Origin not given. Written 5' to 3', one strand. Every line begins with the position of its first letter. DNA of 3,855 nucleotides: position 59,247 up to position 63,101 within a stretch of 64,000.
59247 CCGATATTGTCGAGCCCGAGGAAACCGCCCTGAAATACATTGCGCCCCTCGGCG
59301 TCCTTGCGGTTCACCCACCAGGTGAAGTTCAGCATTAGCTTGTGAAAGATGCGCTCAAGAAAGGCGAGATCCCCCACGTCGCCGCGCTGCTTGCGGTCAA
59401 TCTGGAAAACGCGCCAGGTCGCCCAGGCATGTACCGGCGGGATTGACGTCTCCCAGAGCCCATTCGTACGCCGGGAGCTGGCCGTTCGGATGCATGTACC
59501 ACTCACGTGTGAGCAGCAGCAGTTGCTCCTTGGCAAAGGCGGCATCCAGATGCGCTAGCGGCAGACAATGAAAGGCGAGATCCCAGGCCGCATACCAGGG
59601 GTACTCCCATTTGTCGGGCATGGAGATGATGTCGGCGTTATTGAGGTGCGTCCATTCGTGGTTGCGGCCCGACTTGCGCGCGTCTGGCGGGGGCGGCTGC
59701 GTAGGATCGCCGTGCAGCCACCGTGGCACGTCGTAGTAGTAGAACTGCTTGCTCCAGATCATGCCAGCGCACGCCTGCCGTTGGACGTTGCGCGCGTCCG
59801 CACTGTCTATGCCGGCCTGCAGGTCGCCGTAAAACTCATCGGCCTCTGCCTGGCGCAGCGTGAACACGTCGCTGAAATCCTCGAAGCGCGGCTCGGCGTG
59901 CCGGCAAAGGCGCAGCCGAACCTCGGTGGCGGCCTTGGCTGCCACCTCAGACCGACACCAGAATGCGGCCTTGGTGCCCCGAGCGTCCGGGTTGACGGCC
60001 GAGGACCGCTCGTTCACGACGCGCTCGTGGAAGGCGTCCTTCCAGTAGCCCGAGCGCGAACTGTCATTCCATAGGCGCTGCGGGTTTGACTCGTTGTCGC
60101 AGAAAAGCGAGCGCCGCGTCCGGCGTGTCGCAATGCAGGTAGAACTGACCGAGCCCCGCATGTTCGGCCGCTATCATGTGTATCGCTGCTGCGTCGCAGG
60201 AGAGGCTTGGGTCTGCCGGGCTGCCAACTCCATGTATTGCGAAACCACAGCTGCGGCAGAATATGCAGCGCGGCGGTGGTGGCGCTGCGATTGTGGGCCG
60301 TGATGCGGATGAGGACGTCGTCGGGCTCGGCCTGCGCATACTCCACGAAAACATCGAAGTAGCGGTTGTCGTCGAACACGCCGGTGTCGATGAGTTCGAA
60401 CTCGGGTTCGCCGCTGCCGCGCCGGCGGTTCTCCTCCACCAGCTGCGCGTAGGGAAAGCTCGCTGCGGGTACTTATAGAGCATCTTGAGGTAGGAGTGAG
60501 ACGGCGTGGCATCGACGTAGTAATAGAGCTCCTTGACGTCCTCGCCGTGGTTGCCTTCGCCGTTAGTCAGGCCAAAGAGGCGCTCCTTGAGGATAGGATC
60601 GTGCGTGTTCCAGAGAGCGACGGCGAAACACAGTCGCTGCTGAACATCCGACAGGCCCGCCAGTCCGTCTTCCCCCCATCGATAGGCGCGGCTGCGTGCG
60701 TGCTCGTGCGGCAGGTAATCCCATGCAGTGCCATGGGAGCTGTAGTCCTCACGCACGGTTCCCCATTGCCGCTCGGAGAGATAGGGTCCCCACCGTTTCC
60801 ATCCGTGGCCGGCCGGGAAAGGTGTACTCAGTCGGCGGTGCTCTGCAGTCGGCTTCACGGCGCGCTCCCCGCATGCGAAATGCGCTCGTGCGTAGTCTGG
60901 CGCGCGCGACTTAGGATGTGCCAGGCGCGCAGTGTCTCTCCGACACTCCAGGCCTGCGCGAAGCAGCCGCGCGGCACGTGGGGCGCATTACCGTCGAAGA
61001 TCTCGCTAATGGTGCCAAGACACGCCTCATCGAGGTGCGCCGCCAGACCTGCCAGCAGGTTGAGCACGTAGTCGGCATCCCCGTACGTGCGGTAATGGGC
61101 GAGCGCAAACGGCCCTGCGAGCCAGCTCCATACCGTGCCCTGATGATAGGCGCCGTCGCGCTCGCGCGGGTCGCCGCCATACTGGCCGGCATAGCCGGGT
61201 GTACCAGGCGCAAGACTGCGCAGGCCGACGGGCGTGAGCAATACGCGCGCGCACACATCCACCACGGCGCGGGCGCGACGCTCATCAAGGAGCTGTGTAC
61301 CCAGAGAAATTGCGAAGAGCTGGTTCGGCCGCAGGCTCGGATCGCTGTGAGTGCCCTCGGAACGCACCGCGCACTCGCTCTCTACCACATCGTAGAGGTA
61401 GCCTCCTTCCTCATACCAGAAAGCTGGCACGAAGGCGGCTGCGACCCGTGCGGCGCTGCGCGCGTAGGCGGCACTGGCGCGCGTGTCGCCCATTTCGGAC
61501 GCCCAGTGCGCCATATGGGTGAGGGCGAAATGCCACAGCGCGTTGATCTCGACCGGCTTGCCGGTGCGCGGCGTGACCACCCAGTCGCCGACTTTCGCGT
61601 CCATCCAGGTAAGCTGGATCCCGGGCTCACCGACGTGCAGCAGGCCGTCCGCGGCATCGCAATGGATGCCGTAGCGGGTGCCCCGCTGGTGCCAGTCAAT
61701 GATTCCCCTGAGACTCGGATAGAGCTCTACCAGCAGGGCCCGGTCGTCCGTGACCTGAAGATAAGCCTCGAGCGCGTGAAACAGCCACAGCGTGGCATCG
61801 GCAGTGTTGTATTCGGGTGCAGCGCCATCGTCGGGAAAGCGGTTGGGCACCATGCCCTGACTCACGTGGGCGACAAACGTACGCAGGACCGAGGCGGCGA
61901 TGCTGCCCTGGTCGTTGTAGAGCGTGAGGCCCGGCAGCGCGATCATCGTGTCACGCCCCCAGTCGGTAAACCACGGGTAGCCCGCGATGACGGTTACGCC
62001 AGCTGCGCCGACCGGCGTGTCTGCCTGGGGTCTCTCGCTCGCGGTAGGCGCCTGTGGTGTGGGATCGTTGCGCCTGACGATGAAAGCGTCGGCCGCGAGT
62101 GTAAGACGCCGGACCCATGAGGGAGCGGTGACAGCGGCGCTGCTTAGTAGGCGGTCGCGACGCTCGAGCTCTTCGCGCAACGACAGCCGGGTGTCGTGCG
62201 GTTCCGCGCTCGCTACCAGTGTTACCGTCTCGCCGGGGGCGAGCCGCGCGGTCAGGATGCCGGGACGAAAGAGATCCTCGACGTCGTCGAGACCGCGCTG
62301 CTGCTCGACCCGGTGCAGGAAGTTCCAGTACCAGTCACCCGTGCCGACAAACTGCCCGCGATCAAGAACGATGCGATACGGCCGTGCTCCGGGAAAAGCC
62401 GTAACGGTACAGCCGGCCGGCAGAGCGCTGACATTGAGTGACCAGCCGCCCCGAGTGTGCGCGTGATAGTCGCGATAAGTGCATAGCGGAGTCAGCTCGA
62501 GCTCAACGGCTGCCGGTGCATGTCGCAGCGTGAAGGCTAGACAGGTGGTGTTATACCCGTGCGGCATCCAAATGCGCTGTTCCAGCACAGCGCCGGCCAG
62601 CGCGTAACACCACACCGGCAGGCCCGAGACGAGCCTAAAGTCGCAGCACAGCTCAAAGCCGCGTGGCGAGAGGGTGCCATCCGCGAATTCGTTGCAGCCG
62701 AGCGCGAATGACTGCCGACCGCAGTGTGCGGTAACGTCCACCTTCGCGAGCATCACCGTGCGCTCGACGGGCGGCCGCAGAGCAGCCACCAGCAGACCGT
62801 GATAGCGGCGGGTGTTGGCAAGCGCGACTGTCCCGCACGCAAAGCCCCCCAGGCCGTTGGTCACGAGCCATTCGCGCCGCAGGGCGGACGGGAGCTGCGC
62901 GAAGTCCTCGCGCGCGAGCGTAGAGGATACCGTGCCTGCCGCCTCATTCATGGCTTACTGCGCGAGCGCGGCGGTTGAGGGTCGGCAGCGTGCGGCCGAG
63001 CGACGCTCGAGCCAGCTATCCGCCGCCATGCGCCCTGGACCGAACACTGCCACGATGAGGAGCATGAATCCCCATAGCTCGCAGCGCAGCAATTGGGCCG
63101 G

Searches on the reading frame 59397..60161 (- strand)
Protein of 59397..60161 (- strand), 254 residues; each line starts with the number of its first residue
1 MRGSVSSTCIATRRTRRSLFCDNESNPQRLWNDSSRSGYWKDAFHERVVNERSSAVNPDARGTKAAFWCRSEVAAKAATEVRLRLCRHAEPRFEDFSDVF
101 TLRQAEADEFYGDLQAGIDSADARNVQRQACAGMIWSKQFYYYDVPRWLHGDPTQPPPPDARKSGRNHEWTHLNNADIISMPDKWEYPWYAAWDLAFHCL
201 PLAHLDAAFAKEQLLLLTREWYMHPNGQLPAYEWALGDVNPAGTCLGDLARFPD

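Call 68: search_protein_families(library=pfam, max_evalue=0.001, proteins=[window:59397-60161:-])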
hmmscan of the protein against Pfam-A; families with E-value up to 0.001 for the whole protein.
window:59397-60161:- (254 aa): 1 family
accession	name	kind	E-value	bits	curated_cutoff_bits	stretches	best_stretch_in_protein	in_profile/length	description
PF22422.2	MGH1-like_GH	-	0.00017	21.7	27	0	187-231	1-43/356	Mannosylglycerate hydrolase MGH1-like glycoside hydrolase domain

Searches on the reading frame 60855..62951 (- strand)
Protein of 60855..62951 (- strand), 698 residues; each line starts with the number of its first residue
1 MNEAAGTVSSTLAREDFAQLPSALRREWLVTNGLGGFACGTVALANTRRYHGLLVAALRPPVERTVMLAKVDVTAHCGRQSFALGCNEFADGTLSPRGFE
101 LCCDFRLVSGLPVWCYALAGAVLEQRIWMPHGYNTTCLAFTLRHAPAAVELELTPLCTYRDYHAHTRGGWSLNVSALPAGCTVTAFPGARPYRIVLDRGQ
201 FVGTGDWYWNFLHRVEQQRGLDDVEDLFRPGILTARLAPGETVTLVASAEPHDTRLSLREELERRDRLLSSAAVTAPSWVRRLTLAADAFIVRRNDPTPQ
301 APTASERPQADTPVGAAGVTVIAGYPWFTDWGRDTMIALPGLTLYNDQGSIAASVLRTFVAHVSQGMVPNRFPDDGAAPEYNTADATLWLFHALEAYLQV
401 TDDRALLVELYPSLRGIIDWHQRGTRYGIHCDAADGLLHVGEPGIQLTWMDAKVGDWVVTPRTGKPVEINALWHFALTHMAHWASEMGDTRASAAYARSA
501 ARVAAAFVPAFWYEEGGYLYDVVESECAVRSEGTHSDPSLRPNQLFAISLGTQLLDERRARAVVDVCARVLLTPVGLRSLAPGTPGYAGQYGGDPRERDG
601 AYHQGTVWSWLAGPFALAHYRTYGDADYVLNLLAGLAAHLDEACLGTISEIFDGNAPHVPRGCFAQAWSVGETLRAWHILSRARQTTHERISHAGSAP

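Call 68: search_protein_families(library=pfam, max_evalue=0.001, proteins=[window:60855-62951:-])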
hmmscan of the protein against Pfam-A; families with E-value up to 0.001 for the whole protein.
window:60855-62951:- (698 aa): 4 families
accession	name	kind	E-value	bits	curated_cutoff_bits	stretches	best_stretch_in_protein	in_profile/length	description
PF06202.20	GDE_C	-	2.7e-112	375.8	21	1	286-675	2-367/367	Amylo-alpha-1,6-glucosidase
PF12439.13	GDE_N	-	9.7e-71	238.2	27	1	26-244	1-219/219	Glycogen debranching enzyme N terminal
PF17389.8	Bac_rhamnosid6H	-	3e-09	37.1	24.5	1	331-522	44-224/339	Bacterial alpha-L-rhamnosidase 6 hairpin glycosidase domain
PF22422.2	MGH1-like_GH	-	5.8e-08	33.1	27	1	351-611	23-300/356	Mannosylglycerate hydrolase MGH1-like glycoside hydrolase domain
